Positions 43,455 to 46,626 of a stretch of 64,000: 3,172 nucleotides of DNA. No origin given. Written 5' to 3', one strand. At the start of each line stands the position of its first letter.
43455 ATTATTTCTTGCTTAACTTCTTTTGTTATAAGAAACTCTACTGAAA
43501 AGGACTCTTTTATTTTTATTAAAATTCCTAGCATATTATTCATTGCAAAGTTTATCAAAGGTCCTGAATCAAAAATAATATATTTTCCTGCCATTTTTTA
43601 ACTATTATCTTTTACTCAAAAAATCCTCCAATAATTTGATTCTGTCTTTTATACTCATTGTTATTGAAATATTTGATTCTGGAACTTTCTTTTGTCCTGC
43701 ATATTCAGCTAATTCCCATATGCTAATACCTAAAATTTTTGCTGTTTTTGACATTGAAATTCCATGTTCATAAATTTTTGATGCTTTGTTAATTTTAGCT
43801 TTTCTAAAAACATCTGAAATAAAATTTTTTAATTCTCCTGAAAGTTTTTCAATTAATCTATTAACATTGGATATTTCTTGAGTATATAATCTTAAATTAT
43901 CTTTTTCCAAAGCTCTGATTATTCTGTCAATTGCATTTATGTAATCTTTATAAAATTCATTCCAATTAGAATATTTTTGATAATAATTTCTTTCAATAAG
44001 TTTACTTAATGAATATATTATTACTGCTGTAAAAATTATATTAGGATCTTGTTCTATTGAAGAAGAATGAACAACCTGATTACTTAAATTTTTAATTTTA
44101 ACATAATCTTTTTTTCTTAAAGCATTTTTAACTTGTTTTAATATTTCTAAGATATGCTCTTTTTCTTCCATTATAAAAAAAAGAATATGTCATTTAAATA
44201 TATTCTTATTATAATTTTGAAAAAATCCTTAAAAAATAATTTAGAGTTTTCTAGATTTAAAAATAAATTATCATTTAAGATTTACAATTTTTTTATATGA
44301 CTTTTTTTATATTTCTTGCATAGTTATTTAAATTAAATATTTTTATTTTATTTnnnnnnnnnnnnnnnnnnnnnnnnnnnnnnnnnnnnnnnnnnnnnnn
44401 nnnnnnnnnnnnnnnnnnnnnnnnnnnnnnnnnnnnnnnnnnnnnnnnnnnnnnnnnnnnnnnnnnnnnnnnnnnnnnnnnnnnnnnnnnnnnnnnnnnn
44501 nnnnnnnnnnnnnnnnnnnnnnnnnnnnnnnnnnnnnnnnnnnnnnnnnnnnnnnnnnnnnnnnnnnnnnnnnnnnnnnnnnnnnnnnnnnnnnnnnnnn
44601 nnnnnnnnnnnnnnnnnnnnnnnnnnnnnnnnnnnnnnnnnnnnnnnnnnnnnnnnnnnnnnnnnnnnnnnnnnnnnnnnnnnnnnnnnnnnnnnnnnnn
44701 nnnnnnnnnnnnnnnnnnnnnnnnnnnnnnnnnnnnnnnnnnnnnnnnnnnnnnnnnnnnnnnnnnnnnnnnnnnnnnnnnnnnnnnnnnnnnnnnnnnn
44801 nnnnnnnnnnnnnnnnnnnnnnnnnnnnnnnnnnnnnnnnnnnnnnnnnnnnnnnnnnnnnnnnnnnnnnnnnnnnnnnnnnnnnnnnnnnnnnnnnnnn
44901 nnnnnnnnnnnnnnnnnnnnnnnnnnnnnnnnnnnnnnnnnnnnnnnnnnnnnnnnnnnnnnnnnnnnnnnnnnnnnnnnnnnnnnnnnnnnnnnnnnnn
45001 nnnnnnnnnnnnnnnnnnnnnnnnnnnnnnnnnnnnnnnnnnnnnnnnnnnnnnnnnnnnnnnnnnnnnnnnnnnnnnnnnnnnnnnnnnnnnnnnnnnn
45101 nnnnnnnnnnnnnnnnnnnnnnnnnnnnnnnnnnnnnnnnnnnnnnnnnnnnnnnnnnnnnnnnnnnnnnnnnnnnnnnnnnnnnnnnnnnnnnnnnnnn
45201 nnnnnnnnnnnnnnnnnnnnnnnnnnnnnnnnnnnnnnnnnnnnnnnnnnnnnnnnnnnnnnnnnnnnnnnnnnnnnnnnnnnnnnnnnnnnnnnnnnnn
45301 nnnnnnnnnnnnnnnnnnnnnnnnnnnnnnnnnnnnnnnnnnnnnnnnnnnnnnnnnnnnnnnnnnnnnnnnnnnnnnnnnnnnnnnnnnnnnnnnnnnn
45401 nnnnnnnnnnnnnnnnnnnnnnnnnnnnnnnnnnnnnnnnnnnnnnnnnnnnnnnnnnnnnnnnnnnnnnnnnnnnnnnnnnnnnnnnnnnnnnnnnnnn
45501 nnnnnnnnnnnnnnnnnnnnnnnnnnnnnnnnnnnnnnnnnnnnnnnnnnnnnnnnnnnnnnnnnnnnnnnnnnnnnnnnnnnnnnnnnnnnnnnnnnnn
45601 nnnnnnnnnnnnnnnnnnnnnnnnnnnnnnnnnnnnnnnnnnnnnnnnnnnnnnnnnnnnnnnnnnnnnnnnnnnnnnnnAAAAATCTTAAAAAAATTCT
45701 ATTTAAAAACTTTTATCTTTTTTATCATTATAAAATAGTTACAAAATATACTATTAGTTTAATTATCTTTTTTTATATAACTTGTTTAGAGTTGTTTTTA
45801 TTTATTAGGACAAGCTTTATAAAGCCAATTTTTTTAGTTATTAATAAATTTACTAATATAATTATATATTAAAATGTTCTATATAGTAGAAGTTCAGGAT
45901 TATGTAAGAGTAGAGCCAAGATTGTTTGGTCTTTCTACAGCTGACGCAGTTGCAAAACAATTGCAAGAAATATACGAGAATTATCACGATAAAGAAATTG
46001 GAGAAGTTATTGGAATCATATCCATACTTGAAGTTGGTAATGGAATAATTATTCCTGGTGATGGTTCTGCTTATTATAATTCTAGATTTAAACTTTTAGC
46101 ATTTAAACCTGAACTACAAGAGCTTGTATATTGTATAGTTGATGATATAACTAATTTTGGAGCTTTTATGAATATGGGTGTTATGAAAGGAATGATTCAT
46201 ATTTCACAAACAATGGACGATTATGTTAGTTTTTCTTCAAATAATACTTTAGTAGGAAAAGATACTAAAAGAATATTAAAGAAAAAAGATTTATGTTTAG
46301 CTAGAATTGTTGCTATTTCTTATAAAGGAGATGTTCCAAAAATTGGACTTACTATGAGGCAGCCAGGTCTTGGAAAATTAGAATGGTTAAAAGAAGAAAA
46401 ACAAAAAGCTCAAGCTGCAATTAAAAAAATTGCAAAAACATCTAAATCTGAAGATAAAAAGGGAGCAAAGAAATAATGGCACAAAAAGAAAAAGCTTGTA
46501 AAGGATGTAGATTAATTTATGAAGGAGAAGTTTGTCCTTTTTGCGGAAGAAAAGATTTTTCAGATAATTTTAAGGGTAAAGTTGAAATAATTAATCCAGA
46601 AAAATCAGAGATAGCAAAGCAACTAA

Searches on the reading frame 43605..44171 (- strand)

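Call 73: search_protein_families(library=pfam, proteins=[window:43605-44171:-], max_evalue=0.001)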
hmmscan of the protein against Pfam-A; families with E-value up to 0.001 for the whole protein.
window:43605-44171:- (188 aa): 1 family
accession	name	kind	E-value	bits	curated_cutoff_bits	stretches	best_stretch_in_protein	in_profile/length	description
PF03683.19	UPF0175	-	0.00098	19.2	27.9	0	120-167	15-63/75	Uncharacterised protein family (UPF0175)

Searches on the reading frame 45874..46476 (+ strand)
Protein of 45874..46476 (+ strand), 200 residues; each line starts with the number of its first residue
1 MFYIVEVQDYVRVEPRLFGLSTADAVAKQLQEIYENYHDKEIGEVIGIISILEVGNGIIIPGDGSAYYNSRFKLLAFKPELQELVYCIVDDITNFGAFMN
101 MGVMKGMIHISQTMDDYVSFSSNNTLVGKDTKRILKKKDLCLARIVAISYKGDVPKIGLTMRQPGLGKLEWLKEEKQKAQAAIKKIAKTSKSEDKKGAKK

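Call 73: search_protein_families(library=pfam, proteins=[window:45874-46476:+], max_evalue=0.001)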
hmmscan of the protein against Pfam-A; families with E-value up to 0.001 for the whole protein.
window:45874-46476:+ (200 aa): 2 families
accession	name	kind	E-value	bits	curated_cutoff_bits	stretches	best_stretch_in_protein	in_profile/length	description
PF03876.22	SHS2_Rpb7-N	-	9.5e-13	48.5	24.8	1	9-64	2-57/57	SHS2 domain found in N terminus of Rpb7p/Rpc25p/MJ0397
PF00575.29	S1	-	0.00028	21.6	22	1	80-129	3-53/74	S1 RNA binding domain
